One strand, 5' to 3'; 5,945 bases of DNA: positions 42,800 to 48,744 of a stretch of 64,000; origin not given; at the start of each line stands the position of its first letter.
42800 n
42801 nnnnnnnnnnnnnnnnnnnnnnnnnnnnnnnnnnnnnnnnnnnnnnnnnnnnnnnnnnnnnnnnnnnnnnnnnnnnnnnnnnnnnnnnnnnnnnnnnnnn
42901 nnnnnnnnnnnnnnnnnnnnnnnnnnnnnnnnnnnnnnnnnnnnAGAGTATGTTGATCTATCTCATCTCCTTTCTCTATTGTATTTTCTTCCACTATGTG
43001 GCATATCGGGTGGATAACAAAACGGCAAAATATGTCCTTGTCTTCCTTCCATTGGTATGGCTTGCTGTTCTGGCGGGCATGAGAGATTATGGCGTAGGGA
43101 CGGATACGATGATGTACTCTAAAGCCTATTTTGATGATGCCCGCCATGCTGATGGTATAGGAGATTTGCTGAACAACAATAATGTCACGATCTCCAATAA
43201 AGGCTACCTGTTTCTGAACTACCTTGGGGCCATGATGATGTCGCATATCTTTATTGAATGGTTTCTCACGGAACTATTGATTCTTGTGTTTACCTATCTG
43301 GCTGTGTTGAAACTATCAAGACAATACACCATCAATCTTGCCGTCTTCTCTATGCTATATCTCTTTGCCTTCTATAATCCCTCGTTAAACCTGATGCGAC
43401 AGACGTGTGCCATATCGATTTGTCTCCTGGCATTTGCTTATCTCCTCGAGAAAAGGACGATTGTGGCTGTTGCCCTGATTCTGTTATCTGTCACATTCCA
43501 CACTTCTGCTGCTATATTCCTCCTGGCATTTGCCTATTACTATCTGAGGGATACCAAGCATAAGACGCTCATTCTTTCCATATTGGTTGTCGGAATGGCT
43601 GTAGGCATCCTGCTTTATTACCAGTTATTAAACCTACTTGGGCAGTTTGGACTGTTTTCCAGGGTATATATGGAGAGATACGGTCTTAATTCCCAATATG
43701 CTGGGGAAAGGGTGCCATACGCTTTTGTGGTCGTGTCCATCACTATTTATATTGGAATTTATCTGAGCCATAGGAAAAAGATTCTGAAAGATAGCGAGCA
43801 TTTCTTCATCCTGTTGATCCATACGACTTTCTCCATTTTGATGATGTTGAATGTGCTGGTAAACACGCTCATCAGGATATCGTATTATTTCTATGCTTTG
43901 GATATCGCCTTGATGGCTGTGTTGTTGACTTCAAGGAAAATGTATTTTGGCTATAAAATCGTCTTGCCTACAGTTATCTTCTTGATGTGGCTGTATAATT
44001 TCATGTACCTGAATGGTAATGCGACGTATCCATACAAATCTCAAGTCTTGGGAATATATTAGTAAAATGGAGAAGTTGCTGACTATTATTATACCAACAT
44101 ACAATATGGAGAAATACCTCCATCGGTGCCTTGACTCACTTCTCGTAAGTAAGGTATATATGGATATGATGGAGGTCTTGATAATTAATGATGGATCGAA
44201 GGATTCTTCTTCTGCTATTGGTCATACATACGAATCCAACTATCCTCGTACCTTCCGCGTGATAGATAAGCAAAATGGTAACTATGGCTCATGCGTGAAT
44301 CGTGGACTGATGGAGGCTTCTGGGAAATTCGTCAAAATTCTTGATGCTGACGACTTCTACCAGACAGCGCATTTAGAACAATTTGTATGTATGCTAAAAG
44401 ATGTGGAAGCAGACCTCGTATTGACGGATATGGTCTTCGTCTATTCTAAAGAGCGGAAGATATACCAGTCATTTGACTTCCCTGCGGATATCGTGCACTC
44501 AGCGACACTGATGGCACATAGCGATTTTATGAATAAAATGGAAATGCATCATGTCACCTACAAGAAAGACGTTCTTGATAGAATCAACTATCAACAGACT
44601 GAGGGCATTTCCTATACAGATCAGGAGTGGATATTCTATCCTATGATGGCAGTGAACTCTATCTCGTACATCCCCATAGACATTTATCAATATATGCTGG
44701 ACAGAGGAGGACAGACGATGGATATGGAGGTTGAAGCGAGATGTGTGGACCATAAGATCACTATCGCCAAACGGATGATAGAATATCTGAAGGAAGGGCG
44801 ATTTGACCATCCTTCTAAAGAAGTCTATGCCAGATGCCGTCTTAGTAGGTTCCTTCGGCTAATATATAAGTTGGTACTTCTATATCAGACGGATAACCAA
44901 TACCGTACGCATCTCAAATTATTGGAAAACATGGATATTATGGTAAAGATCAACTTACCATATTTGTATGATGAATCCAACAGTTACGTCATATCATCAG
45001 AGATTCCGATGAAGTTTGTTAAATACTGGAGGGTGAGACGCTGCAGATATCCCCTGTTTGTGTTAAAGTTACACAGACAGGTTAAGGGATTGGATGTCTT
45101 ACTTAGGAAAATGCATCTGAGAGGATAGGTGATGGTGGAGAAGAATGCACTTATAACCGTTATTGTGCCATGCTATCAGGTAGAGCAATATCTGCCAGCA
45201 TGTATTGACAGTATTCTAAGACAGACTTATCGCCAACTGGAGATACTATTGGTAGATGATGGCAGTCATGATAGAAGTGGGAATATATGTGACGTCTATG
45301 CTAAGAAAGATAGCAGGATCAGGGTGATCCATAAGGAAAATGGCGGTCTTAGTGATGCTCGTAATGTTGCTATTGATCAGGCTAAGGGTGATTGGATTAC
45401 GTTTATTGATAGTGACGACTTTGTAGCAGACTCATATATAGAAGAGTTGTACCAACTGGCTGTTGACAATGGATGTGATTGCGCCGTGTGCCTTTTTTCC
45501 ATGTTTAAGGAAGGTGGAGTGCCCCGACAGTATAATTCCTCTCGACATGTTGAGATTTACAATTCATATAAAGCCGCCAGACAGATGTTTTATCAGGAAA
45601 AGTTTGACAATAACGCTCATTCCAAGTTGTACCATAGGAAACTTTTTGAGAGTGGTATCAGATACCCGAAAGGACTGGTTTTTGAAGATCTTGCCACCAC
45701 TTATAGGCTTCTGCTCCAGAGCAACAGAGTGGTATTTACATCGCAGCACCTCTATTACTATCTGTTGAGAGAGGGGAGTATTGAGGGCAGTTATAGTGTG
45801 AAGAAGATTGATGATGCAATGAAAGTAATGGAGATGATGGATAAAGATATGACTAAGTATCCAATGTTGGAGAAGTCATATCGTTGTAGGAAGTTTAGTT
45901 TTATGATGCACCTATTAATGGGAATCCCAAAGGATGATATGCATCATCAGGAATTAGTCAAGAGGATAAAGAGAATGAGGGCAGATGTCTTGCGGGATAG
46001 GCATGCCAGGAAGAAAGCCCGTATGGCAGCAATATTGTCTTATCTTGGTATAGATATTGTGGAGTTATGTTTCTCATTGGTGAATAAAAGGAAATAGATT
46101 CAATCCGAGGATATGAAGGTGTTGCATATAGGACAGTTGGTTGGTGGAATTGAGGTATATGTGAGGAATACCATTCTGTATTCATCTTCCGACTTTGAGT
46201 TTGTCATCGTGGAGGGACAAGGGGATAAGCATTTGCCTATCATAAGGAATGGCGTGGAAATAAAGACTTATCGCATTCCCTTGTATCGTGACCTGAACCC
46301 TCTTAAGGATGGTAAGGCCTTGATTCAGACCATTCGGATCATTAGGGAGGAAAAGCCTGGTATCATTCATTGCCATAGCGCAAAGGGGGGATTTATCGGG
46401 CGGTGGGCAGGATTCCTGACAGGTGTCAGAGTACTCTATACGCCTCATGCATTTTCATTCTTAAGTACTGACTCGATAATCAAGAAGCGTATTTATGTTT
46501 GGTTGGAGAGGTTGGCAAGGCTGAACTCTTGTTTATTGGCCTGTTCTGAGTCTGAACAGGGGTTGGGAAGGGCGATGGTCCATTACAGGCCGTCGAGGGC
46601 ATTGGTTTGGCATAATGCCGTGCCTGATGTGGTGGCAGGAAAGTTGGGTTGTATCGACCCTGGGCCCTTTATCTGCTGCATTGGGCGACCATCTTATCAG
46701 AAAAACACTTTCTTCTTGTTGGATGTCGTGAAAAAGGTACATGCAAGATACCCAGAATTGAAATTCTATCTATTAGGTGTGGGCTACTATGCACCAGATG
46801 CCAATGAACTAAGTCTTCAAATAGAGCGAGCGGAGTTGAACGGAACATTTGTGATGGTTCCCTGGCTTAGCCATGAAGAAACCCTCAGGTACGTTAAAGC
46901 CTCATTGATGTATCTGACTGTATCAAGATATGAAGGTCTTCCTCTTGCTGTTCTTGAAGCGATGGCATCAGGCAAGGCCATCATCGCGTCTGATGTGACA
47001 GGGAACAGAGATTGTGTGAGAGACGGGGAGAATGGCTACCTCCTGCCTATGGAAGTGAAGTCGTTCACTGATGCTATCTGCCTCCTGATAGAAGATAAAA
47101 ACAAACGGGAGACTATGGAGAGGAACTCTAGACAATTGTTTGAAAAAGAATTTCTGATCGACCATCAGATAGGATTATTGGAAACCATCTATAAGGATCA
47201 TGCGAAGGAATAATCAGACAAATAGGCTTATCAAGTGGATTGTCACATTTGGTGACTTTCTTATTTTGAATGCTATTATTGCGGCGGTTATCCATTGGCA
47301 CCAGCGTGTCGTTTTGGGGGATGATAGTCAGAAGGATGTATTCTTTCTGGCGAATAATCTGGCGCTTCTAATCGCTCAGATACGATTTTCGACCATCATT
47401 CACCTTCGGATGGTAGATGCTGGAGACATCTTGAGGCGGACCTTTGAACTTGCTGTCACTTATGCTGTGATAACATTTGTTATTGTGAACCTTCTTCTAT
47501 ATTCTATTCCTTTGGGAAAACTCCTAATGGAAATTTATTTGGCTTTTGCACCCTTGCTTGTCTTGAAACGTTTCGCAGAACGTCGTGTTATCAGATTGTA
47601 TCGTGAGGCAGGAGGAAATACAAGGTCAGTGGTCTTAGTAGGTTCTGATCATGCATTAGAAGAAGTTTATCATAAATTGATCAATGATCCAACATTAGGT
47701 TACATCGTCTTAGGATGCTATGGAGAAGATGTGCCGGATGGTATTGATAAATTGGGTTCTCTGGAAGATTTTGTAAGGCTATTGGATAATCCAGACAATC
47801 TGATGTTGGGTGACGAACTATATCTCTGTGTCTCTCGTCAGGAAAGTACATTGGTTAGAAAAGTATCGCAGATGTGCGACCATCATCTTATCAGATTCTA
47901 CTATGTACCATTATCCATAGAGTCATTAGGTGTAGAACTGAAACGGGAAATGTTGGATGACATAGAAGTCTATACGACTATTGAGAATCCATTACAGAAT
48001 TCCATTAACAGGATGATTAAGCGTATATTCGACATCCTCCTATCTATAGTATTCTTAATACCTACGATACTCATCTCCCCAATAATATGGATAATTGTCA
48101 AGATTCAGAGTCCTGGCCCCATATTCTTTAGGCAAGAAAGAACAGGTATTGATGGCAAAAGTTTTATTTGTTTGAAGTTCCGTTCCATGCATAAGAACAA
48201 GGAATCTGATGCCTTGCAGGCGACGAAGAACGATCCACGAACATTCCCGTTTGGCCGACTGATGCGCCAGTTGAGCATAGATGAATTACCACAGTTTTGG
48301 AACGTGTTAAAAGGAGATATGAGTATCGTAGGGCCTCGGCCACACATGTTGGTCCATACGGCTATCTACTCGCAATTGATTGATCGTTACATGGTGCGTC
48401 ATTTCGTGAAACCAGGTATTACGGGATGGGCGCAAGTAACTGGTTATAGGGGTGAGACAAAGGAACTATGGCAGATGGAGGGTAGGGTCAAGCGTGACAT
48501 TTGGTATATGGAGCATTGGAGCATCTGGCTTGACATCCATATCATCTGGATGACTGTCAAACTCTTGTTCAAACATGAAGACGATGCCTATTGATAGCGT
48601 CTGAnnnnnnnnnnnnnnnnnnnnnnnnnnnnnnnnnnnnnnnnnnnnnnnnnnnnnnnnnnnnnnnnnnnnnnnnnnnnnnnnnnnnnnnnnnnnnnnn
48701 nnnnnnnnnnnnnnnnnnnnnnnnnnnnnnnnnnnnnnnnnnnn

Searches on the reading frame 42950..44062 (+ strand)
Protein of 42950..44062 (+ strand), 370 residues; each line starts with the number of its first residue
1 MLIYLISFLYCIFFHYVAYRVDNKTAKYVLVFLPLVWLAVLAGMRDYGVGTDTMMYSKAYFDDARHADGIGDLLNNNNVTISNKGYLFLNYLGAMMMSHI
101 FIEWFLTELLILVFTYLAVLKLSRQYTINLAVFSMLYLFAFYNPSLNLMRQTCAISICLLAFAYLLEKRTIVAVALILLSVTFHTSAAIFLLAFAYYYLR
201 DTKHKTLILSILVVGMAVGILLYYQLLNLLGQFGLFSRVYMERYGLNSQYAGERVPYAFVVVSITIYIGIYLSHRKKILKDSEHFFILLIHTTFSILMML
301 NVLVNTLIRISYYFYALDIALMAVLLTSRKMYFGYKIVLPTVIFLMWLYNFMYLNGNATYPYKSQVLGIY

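Call 29: search_protein_families(library=pfam, proteins=[window:42950-44062:+], max_evalue=0.001)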
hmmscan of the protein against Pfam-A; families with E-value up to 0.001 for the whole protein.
window:42950-44062:+ (370 aa): 1 family
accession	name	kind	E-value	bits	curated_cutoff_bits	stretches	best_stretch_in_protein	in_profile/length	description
PF14897.12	EpsG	-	3.8e-37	128.6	30.1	1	29-364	2-326/326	EpsG family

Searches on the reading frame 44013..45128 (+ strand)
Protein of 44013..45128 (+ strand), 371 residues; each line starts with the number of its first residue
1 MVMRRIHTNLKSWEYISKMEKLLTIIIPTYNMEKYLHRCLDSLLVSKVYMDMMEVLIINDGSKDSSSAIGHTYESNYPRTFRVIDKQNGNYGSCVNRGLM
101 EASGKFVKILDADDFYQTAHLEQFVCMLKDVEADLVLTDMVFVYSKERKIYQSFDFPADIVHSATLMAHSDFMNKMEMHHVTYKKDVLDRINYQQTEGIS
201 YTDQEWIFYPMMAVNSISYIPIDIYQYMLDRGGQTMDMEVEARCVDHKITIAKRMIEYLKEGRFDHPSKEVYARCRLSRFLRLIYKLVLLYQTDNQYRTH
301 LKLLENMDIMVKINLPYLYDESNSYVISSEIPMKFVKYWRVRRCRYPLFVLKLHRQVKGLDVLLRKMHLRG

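Call 29: search_protein_families(library=pfam, proteins=[window:44013-45128:+], max_evalue=0.001)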
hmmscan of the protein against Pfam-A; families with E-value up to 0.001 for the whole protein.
window:44013-45128:+ (371 aa): 3 families
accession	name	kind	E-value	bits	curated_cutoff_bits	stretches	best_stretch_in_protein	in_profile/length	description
PF00535.33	Glycos_transf_2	-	1.2e-23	84.3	23.3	1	24-153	1-128/168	Glycosyl transferase family 2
PF13641.12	Glyco_tranf_2_3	-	2.9e-09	37.7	27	1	23-135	3-118/230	Glycosyltransferase like family 2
PF10111.15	Glyco_tranf_2_2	-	6.6e-09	36.1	27.3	1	24-155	1-139/276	Glycosyltransferase like family 2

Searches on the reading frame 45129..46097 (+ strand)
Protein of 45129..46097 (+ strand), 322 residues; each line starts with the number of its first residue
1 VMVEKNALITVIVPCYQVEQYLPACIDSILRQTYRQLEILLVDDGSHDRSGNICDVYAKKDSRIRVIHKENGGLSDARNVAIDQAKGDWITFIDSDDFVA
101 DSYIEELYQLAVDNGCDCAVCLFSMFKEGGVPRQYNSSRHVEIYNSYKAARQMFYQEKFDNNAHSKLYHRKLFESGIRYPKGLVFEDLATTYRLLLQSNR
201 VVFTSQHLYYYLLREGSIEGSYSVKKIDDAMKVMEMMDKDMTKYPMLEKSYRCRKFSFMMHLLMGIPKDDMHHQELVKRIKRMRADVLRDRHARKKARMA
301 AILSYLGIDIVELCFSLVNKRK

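Call 30: search_protein_families(library=pfam, proteins=[window:45129-46097:+], max_evalue=0.001)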
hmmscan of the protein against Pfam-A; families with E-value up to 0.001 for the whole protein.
window:45129-46097:+ (322 aa): 4 families
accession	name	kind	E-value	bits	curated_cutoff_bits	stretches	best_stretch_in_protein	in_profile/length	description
PF00535.33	Glycos_transf_2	-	1.4e-41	142.7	23.3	1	10-174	1-165/168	Glycosyl transferase family 2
PF13641.12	Glyco_tranf_2_3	-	8.3e-17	62.4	27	1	9-208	3-208/230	Glycosyltransferase like family 2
PF10111.15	Glyco_tranf_2_2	-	4.4e-07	30.1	27.3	1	10-110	1-105/276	Glycosyltransferase like family 2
PF13704.12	Glyco_tranf_2_4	-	0.00012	22.9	27.5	1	21-100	6-85/98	Glycosyl transferase family 2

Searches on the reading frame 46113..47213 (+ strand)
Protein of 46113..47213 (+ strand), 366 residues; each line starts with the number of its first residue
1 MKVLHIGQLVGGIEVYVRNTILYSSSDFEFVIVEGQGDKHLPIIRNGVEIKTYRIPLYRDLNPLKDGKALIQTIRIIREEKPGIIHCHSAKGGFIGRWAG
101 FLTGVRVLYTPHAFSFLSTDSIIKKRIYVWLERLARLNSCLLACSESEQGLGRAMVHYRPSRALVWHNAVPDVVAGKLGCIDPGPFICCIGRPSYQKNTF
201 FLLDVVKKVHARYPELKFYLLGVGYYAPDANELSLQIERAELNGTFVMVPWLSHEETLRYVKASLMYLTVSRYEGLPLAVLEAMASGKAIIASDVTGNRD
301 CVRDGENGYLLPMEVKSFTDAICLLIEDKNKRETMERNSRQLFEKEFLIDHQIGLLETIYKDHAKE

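Call 30: search_protein_families(library=pfam, proteins=[window:46113-47213:+], max_evalue=0.001)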
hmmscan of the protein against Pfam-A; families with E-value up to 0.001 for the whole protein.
window:46113-47213:+ (366 aa): 6 families
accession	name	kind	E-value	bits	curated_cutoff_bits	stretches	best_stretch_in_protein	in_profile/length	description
PF00534.26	Glycos_transf_1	-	6e-30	104.5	26.4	1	184-341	15-171/172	Glycosyl transferases group 1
PF13692.12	Glyco_trans_1_4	-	9.8e-25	87.9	27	1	185-328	2-142/142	Glycosyl transferases group 1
PF13439.12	Glyco_transf_4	-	1.4e-15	58.2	28.5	1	10-170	1-166/170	Glycosyltransferase Family 4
PF13579.12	Glyco_trans_4_4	-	1.5e-14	55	29.7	1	11-168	1-157/158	Glycosyl transferase 4-like domain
PF13524.12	Glyco_trans_1_2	-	1.3e-07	32.1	25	1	206-353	6-139/144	Glycosyl transferase-like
PF13477.12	Glyco_trans_4_2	-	1.6e-05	25.5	23.4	1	31-128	28-125/139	Glycosyl transferase 4-like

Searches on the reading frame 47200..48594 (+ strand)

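Call 30: search_protein_families(library=pfam, proteins=[window:47200-48594:+], max_evalue=0.001)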
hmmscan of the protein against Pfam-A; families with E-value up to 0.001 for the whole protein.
window:47200-48594:+ (464 aa): 2 families
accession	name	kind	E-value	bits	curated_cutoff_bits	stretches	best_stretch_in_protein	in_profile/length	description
PF02397.22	Bac_transf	-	1.6e-66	223.7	27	1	274-457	1-178/179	Bacterial sugar transferase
PF13727.12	CoA_binding_3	-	1.1e-09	39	25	1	84-237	23-175/175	CoA-binding domain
